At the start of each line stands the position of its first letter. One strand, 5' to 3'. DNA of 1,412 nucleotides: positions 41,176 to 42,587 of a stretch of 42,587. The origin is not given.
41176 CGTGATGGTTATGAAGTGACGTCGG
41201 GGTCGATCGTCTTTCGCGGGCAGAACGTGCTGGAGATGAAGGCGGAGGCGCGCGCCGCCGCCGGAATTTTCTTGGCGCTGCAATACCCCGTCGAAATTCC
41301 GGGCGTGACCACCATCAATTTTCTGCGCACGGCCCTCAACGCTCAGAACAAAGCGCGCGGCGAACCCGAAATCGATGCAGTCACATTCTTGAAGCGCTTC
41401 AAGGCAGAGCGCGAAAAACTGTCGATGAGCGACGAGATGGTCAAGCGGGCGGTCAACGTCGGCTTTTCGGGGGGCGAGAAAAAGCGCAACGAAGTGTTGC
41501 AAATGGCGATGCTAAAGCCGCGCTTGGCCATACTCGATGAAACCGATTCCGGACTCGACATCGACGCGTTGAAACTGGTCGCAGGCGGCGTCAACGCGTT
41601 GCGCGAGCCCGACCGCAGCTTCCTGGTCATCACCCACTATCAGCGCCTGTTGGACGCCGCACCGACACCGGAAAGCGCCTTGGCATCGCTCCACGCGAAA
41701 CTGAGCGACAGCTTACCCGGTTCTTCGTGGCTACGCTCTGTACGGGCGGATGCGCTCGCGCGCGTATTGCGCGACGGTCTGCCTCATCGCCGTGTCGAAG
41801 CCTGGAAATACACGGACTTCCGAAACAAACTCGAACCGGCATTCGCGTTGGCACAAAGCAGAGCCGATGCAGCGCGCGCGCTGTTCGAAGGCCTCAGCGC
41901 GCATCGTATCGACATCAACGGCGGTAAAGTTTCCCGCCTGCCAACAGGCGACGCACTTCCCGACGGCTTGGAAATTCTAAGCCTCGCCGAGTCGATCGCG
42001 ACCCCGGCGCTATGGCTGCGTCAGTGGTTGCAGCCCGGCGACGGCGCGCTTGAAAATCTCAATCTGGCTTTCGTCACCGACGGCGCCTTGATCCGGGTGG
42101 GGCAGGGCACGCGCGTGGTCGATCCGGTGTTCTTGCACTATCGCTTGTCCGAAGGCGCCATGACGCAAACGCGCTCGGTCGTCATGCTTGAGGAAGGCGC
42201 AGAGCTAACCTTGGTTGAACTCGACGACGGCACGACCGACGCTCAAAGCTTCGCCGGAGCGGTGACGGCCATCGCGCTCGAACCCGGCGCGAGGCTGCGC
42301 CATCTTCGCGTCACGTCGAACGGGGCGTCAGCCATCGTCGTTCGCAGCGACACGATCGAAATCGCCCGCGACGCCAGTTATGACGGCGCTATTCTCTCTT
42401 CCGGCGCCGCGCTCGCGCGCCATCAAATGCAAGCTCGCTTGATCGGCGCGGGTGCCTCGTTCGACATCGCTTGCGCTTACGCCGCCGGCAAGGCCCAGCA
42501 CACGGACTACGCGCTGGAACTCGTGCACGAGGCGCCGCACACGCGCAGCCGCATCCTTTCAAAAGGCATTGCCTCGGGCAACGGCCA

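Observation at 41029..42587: sufC reads straight into sufD: in-frame SufC-SufD fusion missing the SufC C-terminus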

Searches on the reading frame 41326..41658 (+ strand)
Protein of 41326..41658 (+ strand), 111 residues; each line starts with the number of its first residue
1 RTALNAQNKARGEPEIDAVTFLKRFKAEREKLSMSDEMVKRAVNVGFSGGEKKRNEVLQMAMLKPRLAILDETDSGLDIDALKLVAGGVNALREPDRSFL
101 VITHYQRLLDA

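Call 50: find_homologous_proteins(query=window:41326-41658:+, max_evalue=1e-20)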
Query window:41326-41658:+ (111 aa): 7847 proteins with E <= 1e-20 among 8000 candidates; the best 120 are listed.
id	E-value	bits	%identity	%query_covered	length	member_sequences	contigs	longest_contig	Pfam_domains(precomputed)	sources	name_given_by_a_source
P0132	5.5e-56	205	91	99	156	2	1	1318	-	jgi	jgi:Fe-S cluster assembly ATP-binding protein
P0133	4.2e-54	199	88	99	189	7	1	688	PF00005.34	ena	-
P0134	4.9e-53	195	56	99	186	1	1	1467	PF00005.34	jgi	jgi:Fe-S cluster assembly ATP-binding protein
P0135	6.8e-52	192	86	96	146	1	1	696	-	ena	-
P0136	3.7e-50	186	84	99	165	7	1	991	-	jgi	jgi:Fe-S cluster assembly ATP-binding protein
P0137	4.1e-49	183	82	99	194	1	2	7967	PF00005.34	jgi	jgi:Fe-S cluster assembly ATP-binding protein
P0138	5.4e-49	182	81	99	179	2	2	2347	-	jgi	jgi:Fe-S cluster assembly ATP-binding protein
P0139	1.1e-46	175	77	99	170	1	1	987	-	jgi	jgi:Fe-S cluster assembly ATP-binding protein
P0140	1.4e-46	175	75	99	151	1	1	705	-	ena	-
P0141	3.8e-46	173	76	99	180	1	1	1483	-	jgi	jgi:Fe-S cluster assembly ATP-binding protein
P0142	4.1e-46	173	76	99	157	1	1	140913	-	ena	-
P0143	6.8e-46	172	77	99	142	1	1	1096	-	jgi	-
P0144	2.0e-45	171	76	99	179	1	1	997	PF00005.34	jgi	jgi:Fe-S cluster assembly ATP-binding protein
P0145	3.5e-45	170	76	98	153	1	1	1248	-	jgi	jgi:Fe-S cluster assembly ATP-binding protein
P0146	5.9e-45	169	75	99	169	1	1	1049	PF00005.34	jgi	jgi:Fe-S cluster assembly ATP-binding protein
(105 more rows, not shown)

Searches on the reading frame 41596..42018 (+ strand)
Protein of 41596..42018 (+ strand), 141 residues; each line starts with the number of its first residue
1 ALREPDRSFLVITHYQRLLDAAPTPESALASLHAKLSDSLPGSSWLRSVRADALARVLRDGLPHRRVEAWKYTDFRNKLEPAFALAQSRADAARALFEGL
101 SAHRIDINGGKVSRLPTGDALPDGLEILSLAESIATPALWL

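Call 48: find_homologous_proteins(query=window:41596-42018:+, max_evalue=0.00001)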
Query window:41596-42018:+ (141 aa): 11 proteins with E <= 0.00001 among 854 candidates.
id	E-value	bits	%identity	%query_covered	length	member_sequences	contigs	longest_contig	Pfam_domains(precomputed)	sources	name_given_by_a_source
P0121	1.8e-33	134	55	86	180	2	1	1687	PF19295.6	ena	-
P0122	1.3e-12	66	49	36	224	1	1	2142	PF19295.6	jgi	jgi:Fe-S cluster assembly protein SufD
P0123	4.5e-11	61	35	53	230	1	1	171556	PF19295.6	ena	-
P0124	8.2e-9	54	32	60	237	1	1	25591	PF19295.6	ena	-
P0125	7.1e-8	51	37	78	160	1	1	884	PF19295.6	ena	-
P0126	2.4e-7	49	35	78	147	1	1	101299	PF19295.6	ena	-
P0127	3.3e-7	49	51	36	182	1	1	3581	PF19295.6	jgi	jgi:Fe-S cluster assembly protein SufD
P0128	6.3e-7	48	37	78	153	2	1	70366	PF19295.6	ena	-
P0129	1.1e-6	47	38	61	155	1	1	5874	-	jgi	jgi:ABC-type multidrug transport system ATPase subunit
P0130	1.9e-6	46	42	46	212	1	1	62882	PF19295.6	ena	-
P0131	2.6e-6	46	39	54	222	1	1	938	-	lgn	-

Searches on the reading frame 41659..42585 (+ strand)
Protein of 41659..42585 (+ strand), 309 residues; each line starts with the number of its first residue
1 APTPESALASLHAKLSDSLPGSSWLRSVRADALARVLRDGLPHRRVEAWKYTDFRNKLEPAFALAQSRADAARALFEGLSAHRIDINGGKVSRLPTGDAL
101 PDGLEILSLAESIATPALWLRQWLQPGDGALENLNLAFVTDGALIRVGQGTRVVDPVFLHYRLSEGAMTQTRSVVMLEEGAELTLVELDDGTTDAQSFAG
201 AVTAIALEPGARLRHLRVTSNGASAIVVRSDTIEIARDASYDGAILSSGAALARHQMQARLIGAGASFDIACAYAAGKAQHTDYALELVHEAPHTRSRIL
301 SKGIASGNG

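Call 21: find_related_loci(query=window:41659-42585:+, collection=metagenome_contigs, flank=3000)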
Query window:41659-42585:+ (309 aa) in metagenome_contigs; peptide patterns used: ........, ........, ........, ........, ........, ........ (x = any residue, [..] = any of these).
419 stretches matched a pattern; 132 encode a relative of the query (tblastn E <= 1e-3); the best 80 are kept; 80 distinct loci.
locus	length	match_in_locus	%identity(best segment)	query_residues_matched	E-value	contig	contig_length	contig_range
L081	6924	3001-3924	62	3-309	4e-126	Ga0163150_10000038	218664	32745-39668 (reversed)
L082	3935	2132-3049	63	5-309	3e-127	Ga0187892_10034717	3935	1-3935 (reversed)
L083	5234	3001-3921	51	4-308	6e-97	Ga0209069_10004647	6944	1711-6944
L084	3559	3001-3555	61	3-189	7e-68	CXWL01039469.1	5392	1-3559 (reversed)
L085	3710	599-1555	36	5-304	4e-42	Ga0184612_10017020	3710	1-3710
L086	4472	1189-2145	35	5-304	8e-42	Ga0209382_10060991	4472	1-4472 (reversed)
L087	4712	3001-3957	35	5-304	3e-41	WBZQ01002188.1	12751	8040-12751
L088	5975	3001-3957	35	5-304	2e-41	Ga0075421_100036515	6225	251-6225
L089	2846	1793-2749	34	4-304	5e-41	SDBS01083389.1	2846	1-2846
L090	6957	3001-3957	36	5-304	8e-40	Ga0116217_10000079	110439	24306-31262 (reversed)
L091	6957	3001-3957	36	5-304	8e-40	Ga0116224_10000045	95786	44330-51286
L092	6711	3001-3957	36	5-304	8e-40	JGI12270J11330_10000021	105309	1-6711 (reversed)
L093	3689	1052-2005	34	5-304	3e-38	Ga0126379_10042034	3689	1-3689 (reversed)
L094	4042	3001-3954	34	5-304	5e-38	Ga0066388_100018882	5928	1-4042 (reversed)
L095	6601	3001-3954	34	5-304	2e-37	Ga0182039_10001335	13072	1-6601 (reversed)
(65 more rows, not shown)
